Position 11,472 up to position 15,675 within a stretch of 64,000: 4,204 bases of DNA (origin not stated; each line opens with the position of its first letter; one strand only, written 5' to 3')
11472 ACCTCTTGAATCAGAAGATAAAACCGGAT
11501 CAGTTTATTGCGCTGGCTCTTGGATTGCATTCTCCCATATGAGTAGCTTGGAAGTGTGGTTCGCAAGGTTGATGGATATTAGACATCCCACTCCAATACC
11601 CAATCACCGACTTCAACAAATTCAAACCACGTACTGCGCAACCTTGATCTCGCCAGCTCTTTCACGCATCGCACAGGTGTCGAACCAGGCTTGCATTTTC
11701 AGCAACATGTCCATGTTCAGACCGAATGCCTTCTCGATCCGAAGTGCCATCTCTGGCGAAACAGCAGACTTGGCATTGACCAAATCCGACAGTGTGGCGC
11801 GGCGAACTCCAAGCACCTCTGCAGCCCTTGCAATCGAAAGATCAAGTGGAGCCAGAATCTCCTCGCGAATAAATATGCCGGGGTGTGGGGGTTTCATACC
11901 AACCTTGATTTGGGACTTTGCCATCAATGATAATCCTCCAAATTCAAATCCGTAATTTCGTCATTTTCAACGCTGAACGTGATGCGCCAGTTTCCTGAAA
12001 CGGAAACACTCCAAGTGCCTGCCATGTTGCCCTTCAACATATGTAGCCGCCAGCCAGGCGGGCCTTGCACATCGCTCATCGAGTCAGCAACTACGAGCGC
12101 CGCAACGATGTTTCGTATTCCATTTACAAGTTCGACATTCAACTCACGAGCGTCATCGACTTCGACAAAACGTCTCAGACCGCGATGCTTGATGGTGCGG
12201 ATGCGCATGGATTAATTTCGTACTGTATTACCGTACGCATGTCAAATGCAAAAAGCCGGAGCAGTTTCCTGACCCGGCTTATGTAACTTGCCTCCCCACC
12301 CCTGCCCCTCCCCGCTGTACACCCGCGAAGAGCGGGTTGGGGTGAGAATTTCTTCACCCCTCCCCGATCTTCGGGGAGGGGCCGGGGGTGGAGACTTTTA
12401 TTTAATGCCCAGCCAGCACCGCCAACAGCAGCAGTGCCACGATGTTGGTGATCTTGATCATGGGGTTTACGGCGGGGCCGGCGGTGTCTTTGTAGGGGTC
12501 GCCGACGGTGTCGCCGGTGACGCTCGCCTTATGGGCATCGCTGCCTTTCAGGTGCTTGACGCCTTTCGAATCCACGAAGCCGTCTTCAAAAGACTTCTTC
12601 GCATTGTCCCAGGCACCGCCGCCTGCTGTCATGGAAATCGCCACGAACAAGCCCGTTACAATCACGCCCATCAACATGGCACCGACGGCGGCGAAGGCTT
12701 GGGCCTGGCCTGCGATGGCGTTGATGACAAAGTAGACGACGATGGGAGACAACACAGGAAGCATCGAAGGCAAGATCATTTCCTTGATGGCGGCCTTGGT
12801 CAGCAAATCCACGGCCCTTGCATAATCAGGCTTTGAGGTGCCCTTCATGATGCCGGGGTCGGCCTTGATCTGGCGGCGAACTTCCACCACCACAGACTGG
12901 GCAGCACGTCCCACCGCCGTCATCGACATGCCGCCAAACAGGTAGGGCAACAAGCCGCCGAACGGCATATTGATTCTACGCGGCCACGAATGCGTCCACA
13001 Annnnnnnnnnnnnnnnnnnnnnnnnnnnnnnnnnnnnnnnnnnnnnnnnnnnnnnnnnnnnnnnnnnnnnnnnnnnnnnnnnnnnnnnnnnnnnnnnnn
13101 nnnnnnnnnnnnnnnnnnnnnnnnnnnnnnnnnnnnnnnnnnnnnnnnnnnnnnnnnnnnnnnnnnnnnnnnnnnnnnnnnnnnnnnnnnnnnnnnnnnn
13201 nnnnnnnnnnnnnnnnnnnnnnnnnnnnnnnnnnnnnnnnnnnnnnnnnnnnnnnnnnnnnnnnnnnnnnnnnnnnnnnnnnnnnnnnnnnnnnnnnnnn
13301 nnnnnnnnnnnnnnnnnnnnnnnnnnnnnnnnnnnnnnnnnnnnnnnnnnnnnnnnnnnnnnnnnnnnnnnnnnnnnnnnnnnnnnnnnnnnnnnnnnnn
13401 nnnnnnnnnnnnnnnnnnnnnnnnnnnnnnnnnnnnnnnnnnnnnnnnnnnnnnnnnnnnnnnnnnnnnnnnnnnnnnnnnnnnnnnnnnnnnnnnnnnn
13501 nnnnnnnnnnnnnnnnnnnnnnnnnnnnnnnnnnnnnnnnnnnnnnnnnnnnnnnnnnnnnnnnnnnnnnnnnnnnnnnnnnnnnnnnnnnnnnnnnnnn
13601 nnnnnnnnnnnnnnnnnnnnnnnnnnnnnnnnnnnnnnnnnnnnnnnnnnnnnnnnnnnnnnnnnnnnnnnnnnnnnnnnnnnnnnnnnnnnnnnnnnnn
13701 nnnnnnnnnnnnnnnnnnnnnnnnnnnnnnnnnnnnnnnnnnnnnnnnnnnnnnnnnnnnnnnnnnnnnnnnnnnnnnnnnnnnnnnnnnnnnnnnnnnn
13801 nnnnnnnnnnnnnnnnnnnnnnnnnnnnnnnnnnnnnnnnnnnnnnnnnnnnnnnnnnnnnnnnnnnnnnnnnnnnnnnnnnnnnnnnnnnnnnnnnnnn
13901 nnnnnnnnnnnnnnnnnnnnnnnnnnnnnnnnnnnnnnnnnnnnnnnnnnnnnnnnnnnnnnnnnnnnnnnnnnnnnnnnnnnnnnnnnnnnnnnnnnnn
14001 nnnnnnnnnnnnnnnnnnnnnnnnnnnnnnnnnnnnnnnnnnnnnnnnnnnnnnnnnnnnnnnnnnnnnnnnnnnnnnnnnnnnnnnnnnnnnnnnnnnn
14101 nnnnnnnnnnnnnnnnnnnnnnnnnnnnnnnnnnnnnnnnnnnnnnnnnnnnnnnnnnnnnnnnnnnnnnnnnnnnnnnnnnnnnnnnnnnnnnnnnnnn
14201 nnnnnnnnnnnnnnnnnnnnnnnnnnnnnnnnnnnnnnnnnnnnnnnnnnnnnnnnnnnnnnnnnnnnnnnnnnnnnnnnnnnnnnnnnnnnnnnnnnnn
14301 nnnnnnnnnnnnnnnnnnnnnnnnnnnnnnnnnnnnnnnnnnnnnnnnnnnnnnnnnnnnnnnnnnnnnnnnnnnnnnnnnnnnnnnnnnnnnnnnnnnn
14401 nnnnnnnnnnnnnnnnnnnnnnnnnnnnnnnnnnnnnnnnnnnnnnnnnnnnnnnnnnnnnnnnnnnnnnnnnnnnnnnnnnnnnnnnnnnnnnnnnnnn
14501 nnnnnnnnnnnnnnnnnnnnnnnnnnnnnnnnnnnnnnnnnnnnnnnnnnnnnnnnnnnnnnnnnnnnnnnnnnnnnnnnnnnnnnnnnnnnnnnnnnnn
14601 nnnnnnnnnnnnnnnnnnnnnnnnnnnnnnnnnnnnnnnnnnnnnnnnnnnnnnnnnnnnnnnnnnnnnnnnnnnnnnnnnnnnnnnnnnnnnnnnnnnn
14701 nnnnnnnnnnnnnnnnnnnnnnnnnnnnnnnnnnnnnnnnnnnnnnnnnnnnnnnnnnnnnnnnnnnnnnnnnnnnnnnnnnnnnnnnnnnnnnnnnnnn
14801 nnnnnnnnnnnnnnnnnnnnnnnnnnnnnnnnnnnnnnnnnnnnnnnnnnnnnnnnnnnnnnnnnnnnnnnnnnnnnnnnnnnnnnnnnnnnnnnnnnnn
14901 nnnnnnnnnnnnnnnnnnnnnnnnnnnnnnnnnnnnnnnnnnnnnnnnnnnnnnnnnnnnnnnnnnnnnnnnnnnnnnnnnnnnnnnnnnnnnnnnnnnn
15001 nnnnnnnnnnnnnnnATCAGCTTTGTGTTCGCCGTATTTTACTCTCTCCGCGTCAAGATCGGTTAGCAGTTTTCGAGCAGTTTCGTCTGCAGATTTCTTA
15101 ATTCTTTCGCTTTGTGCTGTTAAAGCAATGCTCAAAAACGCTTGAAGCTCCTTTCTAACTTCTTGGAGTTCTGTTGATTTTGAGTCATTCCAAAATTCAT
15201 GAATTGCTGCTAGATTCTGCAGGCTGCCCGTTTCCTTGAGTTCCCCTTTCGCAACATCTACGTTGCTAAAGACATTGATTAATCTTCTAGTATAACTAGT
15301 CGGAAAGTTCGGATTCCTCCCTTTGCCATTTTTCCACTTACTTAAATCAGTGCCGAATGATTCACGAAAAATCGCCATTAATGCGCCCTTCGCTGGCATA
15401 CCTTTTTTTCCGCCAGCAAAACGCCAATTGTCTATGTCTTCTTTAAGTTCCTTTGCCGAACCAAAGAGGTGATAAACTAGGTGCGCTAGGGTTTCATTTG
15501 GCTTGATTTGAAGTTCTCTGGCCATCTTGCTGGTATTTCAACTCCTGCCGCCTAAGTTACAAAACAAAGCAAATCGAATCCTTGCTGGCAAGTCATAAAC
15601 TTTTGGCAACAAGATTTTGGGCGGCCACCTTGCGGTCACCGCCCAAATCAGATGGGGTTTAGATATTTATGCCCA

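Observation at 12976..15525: Orphan 849-aa STAND-like protein with a Lys-less Walker A and an XRE-like N-terminus: candidate defence or sensor protein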

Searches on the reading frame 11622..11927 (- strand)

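Call 14: search_protein_families(library=pfam, proteins=[window:11622-11927:-], max_evalue=0.01)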
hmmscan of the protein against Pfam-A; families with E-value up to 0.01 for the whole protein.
window:11622-11927:- (101 aa): 3 families
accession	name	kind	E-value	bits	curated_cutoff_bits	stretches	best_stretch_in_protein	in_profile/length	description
PF01381.28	HTH_3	-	2.6e-10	40.6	23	1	23-73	3-53/55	Helix-turn-helix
PF13560.12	HTH_31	-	0.00014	22.5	27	1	29-71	14-57/64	Helix-turn-helix domain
PF15943.11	YdaS_toxin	-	0.00045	20.4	30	1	35-67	14-46/65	Bacterial toxin YdaS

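Call 99: search_protein_families(library=padloc, proteins=[window:11622-11927:-], max_evalue=0.01)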
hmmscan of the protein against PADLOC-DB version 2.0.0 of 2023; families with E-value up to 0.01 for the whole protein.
window:11622-11927:- (101 aa): 0 families

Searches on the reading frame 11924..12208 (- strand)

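Call 14: search_protein_families(library=pfam, proteins=[window:11924-12208:-], max_evalue=0.01)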
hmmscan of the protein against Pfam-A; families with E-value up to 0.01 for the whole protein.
window:11924-12208:- (94 aa): 1 family
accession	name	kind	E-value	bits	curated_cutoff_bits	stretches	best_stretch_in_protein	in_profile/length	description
PF05015.19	HigB-like_toxin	-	4.5e-16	59.5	27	1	6-94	3-91/91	RelE-like toxin of type II toxin-antitoxin system HigB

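Call 99: search_protein_families(library=padloc, proteins=[window:11924-12208:-], max_evalue=0.01)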
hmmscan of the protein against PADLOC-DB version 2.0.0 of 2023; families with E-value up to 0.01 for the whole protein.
window:11924-12208:- (94 aa): 0 families

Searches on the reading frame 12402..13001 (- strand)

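Call 14: search_protein_families(library=pfam, proteins=[window:12402-13001:-], max_evalue=0.01)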
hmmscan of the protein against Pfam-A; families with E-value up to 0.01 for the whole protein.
window:12402-13001:- (199 aa): 1 family
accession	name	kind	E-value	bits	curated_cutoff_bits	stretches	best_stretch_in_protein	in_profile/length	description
PF03030.21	H_PPase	-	4.5e-72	244.1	29.7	1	14-192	481-645/645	Inorganic H+ pyrophosphatase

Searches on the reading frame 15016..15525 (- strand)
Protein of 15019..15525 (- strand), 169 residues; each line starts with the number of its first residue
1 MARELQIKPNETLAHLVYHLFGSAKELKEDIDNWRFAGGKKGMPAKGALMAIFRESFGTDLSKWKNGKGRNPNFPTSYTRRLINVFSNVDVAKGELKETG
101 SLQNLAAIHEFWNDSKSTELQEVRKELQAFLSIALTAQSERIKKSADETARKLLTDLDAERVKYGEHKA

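Call 78: predict_structure(alignment_id=A5)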
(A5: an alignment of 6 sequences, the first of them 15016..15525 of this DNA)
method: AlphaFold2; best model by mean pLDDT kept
length: 170 residues; sequences in the alignment: 6
mean_pLDDT: 56.5   pTM: 0.47
mean pLDDT of the five models: 56.5, 49.0, 48.3, 45.0, 40.7
residues with pLDDT >= 90: 0; 70-90: 5; 50-70: 120; < 50: 45
segments of 3 or more residues with pLDDT < 50: 1-10, 24-31, 34-40, 68-70, 89-99, 167-170
pLDDT, mean of each block of 10 residues (from residue 1): 39 61 50 47 59 69 60 60 61 46 59 58 64 58 59 60 50
secondary structure, 60 per line:
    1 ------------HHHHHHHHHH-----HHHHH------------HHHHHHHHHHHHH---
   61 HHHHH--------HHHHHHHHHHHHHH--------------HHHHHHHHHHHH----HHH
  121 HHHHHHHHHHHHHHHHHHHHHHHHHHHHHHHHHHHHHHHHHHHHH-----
elements in order: H13-22 H28-32 H45-57 H61-65 H74-87 H102-113 H118-165

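Call 89: search_protein_families(library=pfam, proteins=[window:15019-15525:-], max_evalue=10)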
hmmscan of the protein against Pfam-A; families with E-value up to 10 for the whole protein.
seq(169 aa): 1 family
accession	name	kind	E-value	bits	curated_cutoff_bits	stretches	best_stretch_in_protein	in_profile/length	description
PF06279.16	DUF1033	-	0.061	14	25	1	96-151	51-104/118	Protein of unknown function (DUF1033)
